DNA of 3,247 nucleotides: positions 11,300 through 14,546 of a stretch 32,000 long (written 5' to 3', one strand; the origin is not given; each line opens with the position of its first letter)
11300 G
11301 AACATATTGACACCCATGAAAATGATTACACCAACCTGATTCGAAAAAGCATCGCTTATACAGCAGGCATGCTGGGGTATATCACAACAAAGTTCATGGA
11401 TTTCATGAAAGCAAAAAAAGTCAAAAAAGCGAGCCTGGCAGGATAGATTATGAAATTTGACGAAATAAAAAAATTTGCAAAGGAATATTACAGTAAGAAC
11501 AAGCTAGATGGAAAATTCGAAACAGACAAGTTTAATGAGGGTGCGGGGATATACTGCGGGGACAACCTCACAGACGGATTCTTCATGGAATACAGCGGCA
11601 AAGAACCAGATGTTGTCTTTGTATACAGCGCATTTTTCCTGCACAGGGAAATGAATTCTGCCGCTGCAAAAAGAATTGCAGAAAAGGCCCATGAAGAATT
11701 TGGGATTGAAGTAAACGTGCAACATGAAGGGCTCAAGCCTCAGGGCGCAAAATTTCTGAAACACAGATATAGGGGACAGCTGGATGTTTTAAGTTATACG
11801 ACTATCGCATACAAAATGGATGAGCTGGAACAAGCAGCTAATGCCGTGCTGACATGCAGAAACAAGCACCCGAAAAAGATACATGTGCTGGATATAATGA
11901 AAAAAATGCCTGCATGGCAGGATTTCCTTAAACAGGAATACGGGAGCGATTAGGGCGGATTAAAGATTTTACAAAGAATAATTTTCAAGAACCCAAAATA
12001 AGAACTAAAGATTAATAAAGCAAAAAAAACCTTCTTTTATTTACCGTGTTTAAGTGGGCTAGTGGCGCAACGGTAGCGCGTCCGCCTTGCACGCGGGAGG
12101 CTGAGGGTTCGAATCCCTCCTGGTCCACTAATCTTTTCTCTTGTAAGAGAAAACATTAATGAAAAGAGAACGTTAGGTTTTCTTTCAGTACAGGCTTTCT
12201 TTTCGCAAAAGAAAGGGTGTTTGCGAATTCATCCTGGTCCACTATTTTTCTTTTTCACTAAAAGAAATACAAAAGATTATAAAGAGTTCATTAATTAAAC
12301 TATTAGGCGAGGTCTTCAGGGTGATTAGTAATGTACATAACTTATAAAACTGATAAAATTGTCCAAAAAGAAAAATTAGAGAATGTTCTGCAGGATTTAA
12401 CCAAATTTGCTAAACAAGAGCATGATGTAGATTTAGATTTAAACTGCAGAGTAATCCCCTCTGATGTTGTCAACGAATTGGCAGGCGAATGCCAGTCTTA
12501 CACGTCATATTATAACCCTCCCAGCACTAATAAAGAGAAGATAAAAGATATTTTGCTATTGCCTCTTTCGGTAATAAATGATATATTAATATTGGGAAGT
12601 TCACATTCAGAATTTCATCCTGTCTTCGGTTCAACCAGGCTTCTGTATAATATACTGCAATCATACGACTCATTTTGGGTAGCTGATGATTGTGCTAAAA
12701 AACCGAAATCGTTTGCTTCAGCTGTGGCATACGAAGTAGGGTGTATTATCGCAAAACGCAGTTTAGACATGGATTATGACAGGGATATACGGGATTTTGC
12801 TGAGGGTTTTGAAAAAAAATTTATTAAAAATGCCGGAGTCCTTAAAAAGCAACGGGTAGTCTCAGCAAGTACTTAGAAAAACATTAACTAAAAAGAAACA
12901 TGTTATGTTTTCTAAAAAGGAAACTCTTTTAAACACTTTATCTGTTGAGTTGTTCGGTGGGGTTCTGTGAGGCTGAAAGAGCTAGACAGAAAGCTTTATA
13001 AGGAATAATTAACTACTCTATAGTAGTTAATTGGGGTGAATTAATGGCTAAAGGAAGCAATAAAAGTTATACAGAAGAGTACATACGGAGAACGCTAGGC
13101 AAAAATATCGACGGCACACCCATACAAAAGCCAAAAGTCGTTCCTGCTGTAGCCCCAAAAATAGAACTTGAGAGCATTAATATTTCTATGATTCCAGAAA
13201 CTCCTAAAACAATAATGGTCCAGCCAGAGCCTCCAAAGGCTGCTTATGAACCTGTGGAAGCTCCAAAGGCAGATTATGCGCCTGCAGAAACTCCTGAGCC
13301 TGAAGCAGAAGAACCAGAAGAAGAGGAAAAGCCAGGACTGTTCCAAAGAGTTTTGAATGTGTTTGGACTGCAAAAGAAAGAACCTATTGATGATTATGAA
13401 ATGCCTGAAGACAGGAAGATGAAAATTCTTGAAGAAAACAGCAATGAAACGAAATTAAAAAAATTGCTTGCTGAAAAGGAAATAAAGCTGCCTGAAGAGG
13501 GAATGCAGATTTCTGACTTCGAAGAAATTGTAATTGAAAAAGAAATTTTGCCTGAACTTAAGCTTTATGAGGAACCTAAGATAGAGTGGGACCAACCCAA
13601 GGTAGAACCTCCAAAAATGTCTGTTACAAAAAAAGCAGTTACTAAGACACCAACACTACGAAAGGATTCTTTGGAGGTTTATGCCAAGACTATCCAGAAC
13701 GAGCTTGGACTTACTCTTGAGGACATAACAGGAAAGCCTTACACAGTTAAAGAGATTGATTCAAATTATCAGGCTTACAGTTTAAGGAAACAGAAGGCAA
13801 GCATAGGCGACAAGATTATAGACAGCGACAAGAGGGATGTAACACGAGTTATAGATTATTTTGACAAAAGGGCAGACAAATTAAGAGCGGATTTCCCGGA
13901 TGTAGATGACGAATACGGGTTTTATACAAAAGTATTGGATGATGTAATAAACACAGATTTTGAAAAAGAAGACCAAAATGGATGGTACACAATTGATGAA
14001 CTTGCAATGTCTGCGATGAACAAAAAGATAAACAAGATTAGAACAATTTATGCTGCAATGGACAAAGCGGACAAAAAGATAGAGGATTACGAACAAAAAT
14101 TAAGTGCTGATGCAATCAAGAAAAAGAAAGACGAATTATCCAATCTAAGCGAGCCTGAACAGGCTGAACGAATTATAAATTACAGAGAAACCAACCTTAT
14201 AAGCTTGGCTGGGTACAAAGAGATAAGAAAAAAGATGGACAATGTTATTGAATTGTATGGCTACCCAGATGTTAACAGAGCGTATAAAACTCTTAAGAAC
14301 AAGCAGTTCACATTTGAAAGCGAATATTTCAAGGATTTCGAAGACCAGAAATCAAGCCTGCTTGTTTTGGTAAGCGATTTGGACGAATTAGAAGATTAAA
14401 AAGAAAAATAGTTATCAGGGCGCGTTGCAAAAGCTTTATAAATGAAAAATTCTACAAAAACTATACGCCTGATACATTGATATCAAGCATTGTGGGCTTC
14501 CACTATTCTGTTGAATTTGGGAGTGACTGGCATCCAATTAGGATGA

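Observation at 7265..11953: Duplicated two-gene module: membrane-anchored transglutaminase-like protein plus tightly coupled small partner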

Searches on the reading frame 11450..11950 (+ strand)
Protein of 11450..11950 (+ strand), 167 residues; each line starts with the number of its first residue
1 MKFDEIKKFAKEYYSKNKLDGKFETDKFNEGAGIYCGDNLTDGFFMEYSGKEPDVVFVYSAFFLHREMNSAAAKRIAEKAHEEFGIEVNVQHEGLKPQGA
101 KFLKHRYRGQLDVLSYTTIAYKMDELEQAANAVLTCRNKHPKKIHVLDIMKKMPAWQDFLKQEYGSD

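Call 6: search_protein_families(library=pfam, proteins=[window:11450-11950:+], max_evalue=1)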
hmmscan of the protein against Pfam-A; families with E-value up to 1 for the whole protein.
window:11450-11950:+ (167 aa): 2 families
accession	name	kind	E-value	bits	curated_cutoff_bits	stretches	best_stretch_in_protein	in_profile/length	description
PF19146.6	DUF5828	-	0.012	15.6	27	1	60-112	145-196/230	Family of unknown function (DUF5828)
PF22636.2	FlK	-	0.16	12.5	27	1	54-100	12-61/103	Fluoroacetyl-CoA-specific thioesterase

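Call 7: search_protein_families(library=ncbifam, proteins=[window:11450-11950:+], max_evalue=1)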
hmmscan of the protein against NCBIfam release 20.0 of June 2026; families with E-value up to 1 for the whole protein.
window:11450-11950:+ (167 aa): 0 families

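Call 31: search_protein_families(library=phrogs, proteins=[window:11450-11950:+], max_evalue=0.1)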
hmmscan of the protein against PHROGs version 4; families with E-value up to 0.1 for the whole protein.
window:11450-11950:+ (167 aa): 0 families

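Call 57: search_protein_families(library=padloc, proteins=[window:11450-11950:+], max_evalue=0.1)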
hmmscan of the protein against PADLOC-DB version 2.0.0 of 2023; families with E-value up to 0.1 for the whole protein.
window:11450-11950:+ (167 aa): 1 family
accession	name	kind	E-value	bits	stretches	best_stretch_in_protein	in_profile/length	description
PDLC00404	SduA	-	0.028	11.2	1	113-164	333-382/457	DUF4263 domain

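Call 84: find_related_loci(query=window:11450-11950:+, collection=viral_contigs, flank=5000)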
Query window:11450-11950:+ (167 aa) in viral_contigs; peptide patterns used: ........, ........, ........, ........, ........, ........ (x = any residue, [..] = any of these).
9 stretches matched a pattern, but none encodes a relative of the query by tblastn (E <= 1e-3).

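Call 87: find_related_loci(query=window:11450-11950:+, collection=metagenome_contigs, flank=5000)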
Query window:11450-11950:+ (167 aa) in metagenome_contigs; peptide patterns used: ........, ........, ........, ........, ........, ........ (x = any residue, [..] = any of these).
115 stretches matched a pattern, but none encodes a relative of the query by tblastn (E <= 1e-3).

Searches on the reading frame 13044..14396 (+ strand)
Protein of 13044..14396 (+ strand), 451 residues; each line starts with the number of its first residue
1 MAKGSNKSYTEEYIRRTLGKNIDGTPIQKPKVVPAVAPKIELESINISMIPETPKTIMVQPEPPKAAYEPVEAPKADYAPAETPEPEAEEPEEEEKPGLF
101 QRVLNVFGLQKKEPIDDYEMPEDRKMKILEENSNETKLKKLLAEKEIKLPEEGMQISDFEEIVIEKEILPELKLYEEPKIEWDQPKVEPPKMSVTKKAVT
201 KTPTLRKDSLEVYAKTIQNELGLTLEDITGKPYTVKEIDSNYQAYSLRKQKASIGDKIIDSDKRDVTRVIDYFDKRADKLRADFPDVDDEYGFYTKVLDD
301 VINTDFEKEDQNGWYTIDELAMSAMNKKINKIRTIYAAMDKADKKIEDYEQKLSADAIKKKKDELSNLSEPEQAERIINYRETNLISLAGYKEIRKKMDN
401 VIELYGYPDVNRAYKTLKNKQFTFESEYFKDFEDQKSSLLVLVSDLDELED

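Call 6: search_protein_families(library=pfam, proteins=[window:13044-14396:+], max_evalue=1)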
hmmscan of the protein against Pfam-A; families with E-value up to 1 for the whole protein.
window:13044-14396:+ (451 aa): 2 families
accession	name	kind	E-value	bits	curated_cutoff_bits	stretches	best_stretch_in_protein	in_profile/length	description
PF05478.16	Prominin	-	0.054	12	34.3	1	294-370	324-400/799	Prominin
PF11983.13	FtsA_C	-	0.064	14.7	27.4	1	70-108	19-61/65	Cell division protein FtsA, C-terminal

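Call 7: search_protein_families(library=ncbifam, proteins=[window:13044-14396:+], max_evalue=1)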
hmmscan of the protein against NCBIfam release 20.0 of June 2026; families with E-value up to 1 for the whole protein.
window:13044-14396:+ (451 aa): 1 family
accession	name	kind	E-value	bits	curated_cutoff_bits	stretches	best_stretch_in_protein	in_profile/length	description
NF004470.0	PRK05802.1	equivalog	0.37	9.7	313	1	322-405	192-277/330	sulfide/dihydroorotate dehydrogenase-like FAD/NAD-binding protein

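Call 31: search_protein_families(library=phrogs, proteins=[window:13044-14396:+], max_evalue=0.1)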
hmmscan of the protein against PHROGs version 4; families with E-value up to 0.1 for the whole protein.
window:13044-14396:+ (451 aa): 0 families

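Call 57: search_protein_families(library=padloc, proteins=[window:13044-14396:+], max_evalue=0.1)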
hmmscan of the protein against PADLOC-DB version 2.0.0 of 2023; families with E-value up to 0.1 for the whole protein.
window:13044-14396:+ (451 aa): 1 family
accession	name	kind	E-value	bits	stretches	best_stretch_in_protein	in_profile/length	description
PDLC02462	BrxB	-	0.014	13.3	1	243-321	38-106/202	BrxB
